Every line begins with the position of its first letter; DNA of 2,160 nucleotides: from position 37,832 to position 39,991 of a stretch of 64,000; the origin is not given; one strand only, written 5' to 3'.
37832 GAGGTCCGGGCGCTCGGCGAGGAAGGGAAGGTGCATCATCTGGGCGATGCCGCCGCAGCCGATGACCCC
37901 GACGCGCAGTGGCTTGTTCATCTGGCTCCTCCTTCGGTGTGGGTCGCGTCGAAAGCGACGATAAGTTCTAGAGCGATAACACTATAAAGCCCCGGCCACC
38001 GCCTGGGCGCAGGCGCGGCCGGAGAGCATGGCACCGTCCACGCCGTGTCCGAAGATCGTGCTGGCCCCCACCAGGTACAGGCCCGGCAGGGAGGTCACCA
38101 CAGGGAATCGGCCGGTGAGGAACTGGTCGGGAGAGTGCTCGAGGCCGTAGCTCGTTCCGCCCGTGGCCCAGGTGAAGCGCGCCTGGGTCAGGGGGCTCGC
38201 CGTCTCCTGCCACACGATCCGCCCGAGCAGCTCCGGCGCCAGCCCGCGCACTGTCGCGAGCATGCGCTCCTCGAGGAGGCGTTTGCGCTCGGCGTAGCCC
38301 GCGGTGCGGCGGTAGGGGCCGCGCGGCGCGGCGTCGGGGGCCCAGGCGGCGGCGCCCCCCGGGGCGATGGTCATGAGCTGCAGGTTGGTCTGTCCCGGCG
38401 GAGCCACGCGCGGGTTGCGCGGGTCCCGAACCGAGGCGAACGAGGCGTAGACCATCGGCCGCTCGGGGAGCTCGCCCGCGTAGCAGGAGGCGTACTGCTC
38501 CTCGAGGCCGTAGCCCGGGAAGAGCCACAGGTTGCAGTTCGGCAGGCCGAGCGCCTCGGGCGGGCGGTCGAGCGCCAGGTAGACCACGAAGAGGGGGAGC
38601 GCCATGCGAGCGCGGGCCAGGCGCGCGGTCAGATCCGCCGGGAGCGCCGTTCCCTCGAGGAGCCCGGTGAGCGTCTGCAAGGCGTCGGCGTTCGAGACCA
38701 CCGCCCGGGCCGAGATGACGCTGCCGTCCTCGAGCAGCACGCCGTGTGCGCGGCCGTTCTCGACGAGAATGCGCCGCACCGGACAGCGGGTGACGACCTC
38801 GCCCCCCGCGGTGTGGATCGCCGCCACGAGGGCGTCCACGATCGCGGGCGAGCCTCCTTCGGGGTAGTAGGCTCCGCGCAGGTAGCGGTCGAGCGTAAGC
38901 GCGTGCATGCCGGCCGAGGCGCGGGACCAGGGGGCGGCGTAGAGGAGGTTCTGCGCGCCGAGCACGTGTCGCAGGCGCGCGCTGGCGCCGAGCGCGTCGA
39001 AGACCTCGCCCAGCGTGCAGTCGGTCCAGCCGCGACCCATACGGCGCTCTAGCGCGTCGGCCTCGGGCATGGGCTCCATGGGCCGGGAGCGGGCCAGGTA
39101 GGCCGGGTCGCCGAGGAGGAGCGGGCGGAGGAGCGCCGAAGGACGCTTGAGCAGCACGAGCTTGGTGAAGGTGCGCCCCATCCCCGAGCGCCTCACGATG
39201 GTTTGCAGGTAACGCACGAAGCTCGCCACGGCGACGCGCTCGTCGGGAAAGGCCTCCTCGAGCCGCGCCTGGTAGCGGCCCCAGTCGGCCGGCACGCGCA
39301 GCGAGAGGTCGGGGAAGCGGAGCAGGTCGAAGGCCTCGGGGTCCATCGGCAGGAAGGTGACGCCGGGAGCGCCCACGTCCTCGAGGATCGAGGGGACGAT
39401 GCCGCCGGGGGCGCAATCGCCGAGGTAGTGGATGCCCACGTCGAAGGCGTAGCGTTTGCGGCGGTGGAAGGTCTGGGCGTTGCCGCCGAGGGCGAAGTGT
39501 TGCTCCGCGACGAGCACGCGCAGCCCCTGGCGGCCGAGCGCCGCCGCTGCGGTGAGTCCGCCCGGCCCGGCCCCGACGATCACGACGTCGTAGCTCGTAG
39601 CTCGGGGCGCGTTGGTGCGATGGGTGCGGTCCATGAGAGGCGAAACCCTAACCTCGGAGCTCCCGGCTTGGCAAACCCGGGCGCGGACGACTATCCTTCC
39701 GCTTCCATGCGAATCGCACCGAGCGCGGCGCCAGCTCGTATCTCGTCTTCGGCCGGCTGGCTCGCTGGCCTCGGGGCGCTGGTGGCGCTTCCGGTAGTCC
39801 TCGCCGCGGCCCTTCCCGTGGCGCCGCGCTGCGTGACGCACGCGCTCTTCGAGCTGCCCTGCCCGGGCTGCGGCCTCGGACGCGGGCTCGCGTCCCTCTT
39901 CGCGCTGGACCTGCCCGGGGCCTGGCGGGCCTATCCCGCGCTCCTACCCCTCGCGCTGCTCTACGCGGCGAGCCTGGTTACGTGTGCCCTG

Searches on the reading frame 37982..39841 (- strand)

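Call 66: search_protein_families(library=pfam, proteins=[window:37982-39841:-], max_evalue=0.00001)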
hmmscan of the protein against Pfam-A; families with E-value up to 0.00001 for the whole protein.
window:37982-39841:- (619 aa): 9 families
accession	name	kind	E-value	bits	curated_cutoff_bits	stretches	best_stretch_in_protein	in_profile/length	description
PF01593.30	Amino_oxidase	-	1.9e-25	90.5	19.8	1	94-615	2-442/443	Flavin containing amine oxidoreductase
PF13450.12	NAD_binding_8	-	4.2e-13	49.8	21.9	1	88-141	1-53/68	NAD(P)-binding Rossmann-like domain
PF01266.30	DAO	-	3.4e-11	43.7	27.9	0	262-429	72-236/353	FAD dependent oxidoreductase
PF00890.30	FAD_binding_2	-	1.9e-10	40.9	20.4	1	85-122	1-38/414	FAD binding domain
PF01946.23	Thi4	-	5.9e-09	35.9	26.2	1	82-122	16-57/235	Thi4 family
PF12831.13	FAD_oxidored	-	1.3e-07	31.7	27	1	85-122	1-38/416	FAD dependent oxidoreductase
PF03486.20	HI0933_like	-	4.1e-07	30.1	50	0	85-118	2-35/244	HI0933-like protein Rossmann domain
PF07992.20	Pyr_redox_2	-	3.5e-06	27.1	26.1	0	84-115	1-34/291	Pyridine nucleotide-disulphide oxidoreductase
PF01494.25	FAD_binding_3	-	8.1e-06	25.7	22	0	84-115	2-33/349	FAD binding domain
